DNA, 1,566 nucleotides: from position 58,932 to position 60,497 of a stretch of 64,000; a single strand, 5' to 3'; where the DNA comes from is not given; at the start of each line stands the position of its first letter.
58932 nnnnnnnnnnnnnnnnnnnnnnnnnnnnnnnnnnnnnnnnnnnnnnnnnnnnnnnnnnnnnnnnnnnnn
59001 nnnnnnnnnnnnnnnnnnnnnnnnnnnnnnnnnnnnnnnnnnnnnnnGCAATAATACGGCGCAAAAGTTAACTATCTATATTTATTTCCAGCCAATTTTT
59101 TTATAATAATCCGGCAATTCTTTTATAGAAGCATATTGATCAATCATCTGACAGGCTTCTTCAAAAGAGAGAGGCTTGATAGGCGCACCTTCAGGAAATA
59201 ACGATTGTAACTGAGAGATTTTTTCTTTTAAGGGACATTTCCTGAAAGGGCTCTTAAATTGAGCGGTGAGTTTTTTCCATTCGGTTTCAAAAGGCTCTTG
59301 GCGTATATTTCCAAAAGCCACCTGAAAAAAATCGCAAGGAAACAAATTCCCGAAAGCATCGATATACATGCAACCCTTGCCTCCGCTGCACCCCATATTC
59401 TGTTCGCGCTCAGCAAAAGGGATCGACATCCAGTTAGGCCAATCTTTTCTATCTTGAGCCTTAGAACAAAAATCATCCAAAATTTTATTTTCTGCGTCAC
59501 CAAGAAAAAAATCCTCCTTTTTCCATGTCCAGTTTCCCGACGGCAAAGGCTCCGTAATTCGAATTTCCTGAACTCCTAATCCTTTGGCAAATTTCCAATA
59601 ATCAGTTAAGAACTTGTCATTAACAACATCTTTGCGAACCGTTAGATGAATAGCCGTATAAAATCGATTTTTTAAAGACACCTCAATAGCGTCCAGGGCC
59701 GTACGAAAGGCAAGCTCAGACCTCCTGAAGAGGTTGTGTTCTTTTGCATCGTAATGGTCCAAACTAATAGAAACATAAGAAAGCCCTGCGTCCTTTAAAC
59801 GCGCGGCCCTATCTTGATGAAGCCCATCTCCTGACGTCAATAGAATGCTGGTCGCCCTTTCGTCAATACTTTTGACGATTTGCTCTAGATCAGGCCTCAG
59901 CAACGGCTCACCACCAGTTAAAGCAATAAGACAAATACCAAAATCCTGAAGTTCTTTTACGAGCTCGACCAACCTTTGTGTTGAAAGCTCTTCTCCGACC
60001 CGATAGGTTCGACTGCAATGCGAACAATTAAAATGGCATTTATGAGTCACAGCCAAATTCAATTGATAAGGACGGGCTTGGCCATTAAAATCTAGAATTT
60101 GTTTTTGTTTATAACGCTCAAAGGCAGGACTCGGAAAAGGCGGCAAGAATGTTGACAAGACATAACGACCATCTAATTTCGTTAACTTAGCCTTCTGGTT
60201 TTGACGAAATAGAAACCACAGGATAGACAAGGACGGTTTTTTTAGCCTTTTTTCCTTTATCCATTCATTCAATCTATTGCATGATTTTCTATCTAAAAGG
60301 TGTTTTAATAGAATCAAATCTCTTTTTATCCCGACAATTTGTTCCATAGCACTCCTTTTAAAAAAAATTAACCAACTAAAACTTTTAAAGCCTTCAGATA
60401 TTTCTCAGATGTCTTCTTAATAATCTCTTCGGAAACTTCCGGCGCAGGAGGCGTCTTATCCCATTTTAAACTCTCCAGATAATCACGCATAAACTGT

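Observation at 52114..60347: Three GT-C glycosyltransferases, a UbiA-family prenyltransferase and a radical SAM enzyme suggest a lipid-linked sugar donor pathway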

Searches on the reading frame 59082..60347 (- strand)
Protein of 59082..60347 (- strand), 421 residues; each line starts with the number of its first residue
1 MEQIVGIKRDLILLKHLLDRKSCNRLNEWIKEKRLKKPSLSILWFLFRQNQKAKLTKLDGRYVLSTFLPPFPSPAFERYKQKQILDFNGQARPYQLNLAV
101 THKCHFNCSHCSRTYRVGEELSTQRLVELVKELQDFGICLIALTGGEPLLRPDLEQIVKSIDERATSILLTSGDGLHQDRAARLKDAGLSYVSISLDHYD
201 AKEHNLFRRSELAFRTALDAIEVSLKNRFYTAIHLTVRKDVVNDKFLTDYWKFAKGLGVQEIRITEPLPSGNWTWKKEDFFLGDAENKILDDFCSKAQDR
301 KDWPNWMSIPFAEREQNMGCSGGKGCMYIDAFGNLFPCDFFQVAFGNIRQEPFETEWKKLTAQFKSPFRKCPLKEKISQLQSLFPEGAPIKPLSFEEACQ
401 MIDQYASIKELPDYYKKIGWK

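Call 4: search_protein_families(library=pfam, proteins=[window:59082-60347:-], max_evalue=0.1)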
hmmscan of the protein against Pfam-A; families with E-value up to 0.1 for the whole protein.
window:59082-60347:- (421 aa): 4 families
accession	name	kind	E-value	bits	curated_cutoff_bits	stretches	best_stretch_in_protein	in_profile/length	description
PF04055.27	Radical_SAM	-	1.3e-20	74.7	29.5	1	100-230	3-142/166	Radical SAM superfamily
PF13353.11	Fer4_12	-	2.5e-05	25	22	1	102-197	13-114/137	4Fe-4S single cluster domain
PF13186.11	SPASM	-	3.1e-05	24.6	21.5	1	320-369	1-52/67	Iron-sulfur cluster-binding domain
PF25206.1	DUF7836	-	0.0048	17.1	26.7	1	102-134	27-59/59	Domain of unknown function (DUF7836)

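Call 5: search_protein_families(library=ncbifam, proteins=[window:59082-60347:-], max_evalue=0.1)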
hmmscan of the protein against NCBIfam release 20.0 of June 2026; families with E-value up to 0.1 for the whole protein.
window:59082-60347:- (421 aa): 67 families (the best 25 are shown)
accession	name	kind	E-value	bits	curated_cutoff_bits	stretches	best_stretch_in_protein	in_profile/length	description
TIGR04545.1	rSAM_ahbD_hemeb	equivalog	2.9e-32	112.4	500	2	99-292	5-200/339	heme b synthase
TIGR04055.1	rSAM_NirJ2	equivalog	3.9e-28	98.9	500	1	100-359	6-275/326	putative heme d1 biosynthesis radical SAM protein NirJ2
TIGR04053.2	TIGR04053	equivalog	4.8e-27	95.2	395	2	90-244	4-165/366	TIGR04053 family radical SAM/SPASM domain-containing protein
TIGR04347.1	pseudo_SAM_Halo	equivalog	7e-27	94.7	525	1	89-244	34-191/390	TIGR04347 family pseudo-SAM/SPASM protein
TIGR02668.1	moaA_archaeal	equivalog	5.8e-26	91.2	325.25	1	95-278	11-197/303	GTP 3',8-cyclase MoaA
TIGR04051.1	rSAM_NirJ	equivalog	6.3e-26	91.2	515.45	2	100-241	8-152/354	heme d1 biosynthesis radical SAM protein NirJ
TIGR04546.1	rSAM_ahbC_deAc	equivalog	1.5e-25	89.8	650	1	84-244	30-192/390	12,18-didecarboxysiroheme deacetylase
TIGR02666.1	moaA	equivalog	3.9e-25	88.5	284.05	1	95-283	11-209/336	GTP 3',8-cyclase MoaA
NF001199.0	PRK00164.2-1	equivalog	1.2e-23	83.7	231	1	95-255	13-176/308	GTP 3',8-cyclase MoaA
TIGR04303.1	GeoRSP_rSAM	equivalog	2.3e-23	83.3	400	1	93-359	4-277/325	GeoRSP system radical SAM/SPASM protein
TIGR04054.1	rSAM_NirJ1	equivalog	2.8e-23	82.2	650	1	98-241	40-186/387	putative heme d1 biosynthesis radical SAM protein NirJ1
TIGR02109.1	PQQ_syn_pqqE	equivalog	6.4e-21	74.7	381.35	1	92-358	5-281/358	pyrroloquinoline quinone biosynthesis protein PqqE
TIGR04133.1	rSAM_w_lipo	hypoth_equivalog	1e-20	74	425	1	95-300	25-234/350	TIGR04133 family radical SAM/SPASM protein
TIGR03962.1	mycofact_rSAM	equivalog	2.9e-20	72.7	265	1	89-359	7-284/339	mycofactocin radical SAM maturase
NF045574.1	sacti_mat_StsB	exception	9.8e-19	67.5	625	1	95-353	97-356/466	StsB family radical SAM/SPASM domain sactipeptide maturase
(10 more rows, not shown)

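Call 8: find_encoding_contigs(protein=window:59082-60347:-, flank=10000, max_places=6)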
Protein window:59082-60347:- (421 aa): no gene with exactly this product is on record in the collection.

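Call 43: find_homologous_proteins(query=window:59082-60347:-)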
Query window:59082-60347:- (421 aa): 469 proteins with E <= 0.001 among 4249 candidates; the best 120 are listed.
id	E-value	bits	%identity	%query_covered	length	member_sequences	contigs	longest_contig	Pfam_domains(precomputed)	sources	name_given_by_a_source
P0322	2.8e-291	984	100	100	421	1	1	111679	PF13186.12,PF04055.28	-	-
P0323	3.0e-208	711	71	100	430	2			PF13186.12,PF04055.28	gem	-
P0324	1.7e-191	655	66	100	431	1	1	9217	PF13186.12,PF04055.28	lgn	-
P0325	4.0e-125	437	49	100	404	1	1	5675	PF13186.12,PF04055.28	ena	-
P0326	3.8e-112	394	46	100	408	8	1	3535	PF13186.12,PF04055.28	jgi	-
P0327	3.9e-109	384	44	100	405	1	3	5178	PF04055.28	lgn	-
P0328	5.1e-109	384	43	100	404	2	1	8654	PF13186.12,PF04055.28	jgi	-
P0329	6.6e-109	383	44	100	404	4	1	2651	PF13186.12,PF04055.28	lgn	-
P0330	1.0e-108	383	43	100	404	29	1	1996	PF13186.12,PF04055.28,PF13353.12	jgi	-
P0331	2.6e-108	381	44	100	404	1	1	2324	PF13186.12,PF04055.28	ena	-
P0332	1.0e-107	379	44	100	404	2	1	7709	PF13186.12,PF04055.28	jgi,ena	-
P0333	1.3e-106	376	43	100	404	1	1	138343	PF13186.12,PF04055.28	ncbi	ncbi:MAG: radical SAM protein [Candidatus Omnitrophota bacterium]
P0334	2.0e-103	365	44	100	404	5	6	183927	PF13186.12,PF04055.28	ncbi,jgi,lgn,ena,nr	ncbi:MAG TPA: radical SAM protein [Candidatus Omnitrophota bacterium]|nr:radical SAM protein [Candid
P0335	8.6e-101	357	42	100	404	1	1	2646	PF04055.28,PF13353.12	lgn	-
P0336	5.9e-99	350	41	100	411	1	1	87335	PF04055.28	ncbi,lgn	-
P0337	9.6e-89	317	39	100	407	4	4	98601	PF13186.12,PF04055.28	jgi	-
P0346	7.5e-75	271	38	90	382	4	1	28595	PF13186.12,PF04055.28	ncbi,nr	ncbi:MAG: radical SAM protein [Candidatus Thermoplasmatota archaeon]|nr:radical SAM protein [Candida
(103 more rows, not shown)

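Call 44: find_encoding_contigs(protein=P0334, flank=8000, max_places=2)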
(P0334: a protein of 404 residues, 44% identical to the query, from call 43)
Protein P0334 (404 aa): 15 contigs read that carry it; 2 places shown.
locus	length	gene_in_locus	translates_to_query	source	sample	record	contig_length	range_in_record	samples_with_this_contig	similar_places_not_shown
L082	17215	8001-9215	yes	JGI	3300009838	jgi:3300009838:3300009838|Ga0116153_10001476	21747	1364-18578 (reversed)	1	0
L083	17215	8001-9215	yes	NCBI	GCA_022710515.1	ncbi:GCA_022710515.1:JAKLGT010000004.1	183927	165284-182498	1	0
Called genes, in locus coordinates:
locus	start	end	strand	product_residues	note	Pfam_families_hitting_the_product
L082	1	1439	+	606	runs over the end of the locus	PF00664:ABC_membrane, PF00005:ABC_tran, PF02463:SMC_N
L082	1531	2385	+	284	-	PF00318:Ribosomal_S2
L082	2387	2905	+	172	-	PF00889:EF_TS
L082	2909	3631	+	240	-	PF00696:AA_kinase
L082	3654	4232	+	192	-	PF01765:RRF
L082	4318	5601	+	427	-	PF02403:Seryl_tRNA_N, PF00587:tRNA-synt_2b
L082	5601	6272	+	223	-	-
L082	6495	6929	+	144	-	PF01161:PBP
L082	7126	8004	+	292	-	PF01135:PCMT (weak), PF01209:Ubie_methyltran, PF05175:MTS (weak), PF13489:Methyltransf_23 (weak), PF13847:Methyltransf_31, PF08241:Methyltransf_11, PF08242:Methyltransf_12, PF13649:Methyltransf_25, +1 more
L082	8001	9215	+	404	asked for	PF04055:Radical_SAM, PF13186:SPASM (weak)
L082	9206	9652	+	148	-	-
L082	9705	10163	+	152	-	-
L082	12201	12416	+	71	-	-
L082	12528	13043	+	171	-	PF04542:Sigma70_r2 (weak)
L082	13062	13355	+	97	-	-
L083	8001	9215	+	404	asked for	PF04055:Radical_SAM, PF13186:SPASM (weak)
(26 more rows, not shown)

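Call 45: find_encoding_contigs(protein=P0337, flank=8000, max_places=2)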
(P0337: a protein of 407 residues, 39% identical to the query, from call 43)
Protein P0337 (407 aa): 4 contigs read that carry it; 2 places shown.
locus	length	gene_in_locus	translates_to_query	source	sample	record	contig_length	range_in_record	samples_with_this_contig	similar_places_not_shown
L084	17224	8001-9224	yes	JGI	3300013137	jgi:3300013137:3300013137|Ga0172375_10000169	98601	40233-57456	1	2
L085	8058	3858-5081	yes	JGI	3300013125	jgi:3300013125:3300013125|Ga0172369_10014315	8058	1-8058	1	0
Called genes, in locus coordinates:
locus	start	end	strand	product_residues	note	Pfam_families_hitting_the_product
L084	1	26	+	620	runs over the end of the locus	PF05977:MFS_3, PF07690:MFS_1, PF01553:Acyltransferase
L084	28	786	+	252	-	PF02129:Peptidase_S15 (faint), PF00561:Abhydrolase_1, PF12146:Hydrolase_4, PF12697:Abhydrolase_6, PF03959:FSH1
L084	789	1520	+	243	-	PF25084:LbH_EIF2B (faint), PF00132:Hexapep, PF14602:Hexapep_2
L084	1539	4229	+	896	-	PF00501:AMP-binding, PF13193:AMP-binding_C (weak), PF00550:PP-binding, PF01553:Acyltransferase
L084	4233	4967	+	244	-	-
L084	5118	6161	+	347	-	PF01148:CTP_transf_1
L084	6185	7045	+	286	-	PF12147:Methyltransf_20, PF13847:Methyltransf_31 (faint)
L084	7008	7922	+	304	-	PF01135:PCMT (weak), PF01209:Ubie_methyltran, PF00891:Methyltransf_2 (weak), PF05175:MTS, PF13847:Methyltransf_31, PF08241:Methyltransf_11, PF08242:Methyltransf_12, PF13649:Methyltransf_25, +1 more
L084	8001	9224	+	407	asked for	PF04055:Radical_SAM, PF13186:SPASM (weak)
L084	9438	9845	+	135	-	-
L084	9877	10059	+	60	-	-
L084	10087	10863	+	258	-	PF04389:Peptidase_M28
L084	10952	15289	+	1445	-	PF01869:BcrAD_BadFG, PF02782:FGGY_C (faint), PF01869:BcrAD_BadFG, PF09989:DUF2229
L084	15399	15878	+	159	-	PF20033:DUF6438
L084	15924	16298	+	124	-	PF00072:Response_reg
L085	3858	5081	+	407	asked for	PF04055:Radical_SAM, PF13186:SPASM (weak)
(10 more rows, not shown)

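Call 46: find_encoding_contigs(protein=P0346, flank=8000, max_places=2)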
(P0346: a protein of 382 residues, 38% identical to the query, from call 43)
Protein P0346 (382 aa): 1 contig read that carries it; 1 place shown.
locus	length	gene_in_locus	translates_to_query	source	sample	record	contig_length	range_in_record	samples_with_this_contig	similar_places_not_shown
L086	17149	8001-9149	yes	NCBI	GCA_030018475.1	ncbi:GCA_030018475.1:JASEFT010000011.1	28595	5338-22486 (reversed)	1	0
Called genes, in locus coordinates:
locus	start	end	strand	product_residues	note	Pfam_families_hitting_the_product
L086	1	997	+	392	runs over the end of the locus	-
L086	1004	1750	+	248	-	-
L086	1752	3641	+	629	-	PF05763:DUF835, PF00493:MCM (faint), PF07728:AAA_5 (faint), PF01078:Mg_chelatase (weak), PF17863:AAA_lid_2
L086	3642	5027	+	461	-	-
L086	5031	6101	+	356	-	PF26791:AAPxQ, PF00092:VWA, PF13519:VWA_2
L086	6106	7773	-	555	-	-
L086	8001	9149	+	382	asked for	PF04055:Radical_SAM, PF13186:SPASM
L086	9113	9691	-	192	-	PF00583:Acetyltransf_1, PF13508:Acetyltransf_7, PF08445:FR47, PF13673:Acetyltransf_10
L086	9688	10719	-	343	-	PF09924:LPG_synthase_C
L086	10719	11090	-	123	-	PF01381:HTH_3 (weak)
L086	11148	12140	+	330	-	PF00291:PALP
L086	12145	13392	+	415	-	PF00266:Aminotran_5, PF01212:Beta_elim_lyase, PF01041:DegT_DnrJ_EryC1 (faint)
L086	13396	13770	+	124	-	PF01592:NifU_N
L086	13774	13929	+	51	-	-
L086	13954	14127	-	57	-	-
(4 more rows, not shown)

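Call 78: find_encoding_contigs(protein=P0325, flank=6000, max_places=2)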
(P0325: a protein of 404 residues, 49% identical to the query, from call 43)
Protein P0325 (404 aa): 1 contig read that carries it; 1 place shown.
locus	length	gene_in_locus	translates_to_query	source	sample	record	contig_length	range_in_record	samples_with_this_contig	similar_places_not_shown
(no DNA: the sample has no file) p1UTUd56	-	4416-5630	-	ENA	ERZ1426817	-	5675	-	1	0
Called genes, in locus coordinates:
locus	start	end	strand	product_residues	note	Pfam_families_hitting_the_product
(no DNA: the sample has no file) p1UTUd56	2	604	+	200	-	?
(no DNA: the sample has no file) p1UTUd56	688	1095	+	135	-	PF08823:PG_binding_2 (weak), PF01471:PG_binding_1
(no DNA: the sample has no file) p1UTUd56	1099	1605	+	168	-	PF08823:PG_binding_2 (weak), PF01471:PG_binding_1, PF09374:PG_binding_3 (faint)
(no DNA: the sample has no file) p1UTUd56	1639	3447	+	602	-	PF17297:PEPCK_N, PF00821:PEPCK_GTP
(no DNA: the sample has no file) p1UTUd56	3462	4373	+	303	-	PF01259:SAICAR_synt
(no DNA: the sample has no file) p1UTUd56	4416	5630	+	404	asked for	PF04055:Radical_SAM, PF13186:SPASM (faint)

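Call 79: find_encoding_contigs(protein=P0333, flank=6000, max_places=2)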
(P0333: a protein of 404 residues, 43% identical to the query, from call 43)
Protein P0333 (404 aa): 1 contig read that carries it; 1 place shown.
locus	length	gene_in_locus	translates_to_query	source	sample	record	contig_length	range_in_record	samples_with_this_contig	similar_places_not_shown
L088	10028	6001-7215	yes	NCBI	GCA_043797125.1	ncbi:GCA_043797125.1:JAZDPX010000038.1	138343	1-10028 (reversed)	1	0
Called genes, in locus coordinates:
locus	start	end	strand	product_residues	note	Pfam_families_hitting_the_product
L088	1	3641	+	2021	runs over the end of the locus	PF01835:MG2, PF07703:A2M_BRD (weak), PF00207:A2M, PF17973:bMG10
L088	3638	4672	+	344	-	PF00850:Hist_deacetyl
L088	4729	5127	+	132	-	-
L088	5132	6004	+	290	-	PF01209:Ubie_methyltran, PF05175:MTS, PF13489:Methyltransf_23 (faint), PF13649:Methyltransf_25, PF13847:Methyltransf_31, PF08241:Methyltransf_11, PF08242:Methyltransf_12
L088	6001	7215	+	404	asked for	PF04055:Radical_SAM, PF13186:SPASM (faint)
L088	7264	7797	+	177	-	-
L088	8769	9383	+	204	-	PF19570:DUF6088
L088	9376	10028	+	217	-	PF08843:AbiEii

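Call 80: find_encoding_contigs(protein=P0336, flank=6000, max_places=2)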
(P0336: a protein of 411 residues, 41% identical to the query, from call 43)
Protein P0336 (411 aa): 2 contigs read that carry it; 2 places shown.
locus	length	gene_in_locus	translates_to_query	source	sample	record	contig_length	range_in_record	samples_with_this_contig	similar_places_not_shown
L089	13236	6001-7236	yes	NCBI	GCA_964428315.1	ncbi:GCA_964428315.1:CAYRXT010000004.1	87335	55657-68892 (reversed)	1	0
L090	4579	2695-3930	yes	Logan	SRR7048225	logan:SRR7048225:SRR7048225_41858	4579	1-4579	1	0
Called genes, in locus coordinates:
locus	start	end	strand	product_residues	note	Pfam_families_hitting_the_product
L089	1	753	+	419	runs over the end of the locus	PF02812:ELFV_dehydrog_N, PF00208:ELFV_dehydrog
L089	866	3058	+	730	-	-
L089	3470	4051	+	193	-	-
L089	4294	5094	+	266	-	PF10502:Peptidase_S26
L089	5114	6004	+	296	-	PF01135:PCMT, PF01209:Ubie_methyltran, PF13489:Methyltransf_23, PF05175:MTS (weak), PF13847:Methyltransf_31, PF08241:Methyltransf_11, PF08242:Methyltransf_12, PF13649:Methyltransf_25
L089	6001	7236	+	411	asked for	PF04055:Radical_SAM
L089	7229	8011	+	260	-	-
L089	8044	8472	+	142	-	-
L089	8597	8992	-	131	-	PF01894:YjbQ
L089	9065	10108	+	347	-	PF14559:TPR_19 (faint), PF00515:TPR_1 (faint), PF07719:TPR_2 (faint), PF13428:TPR_14 (faint)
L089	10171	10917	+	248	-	PF01171:ATP_bind_3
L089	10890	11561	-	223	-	PF00702:Hydrolase, PF12710:HAD (weak), PF13419:HAD_2, PF13242:Hydrolase_like (weak)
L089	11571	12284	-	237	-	PF01048:PNP_UDP_1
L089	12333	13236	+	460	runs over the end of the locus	PF20903:SPL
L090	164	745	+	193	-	-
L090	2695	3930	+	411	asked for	PF04055:Radical_SAM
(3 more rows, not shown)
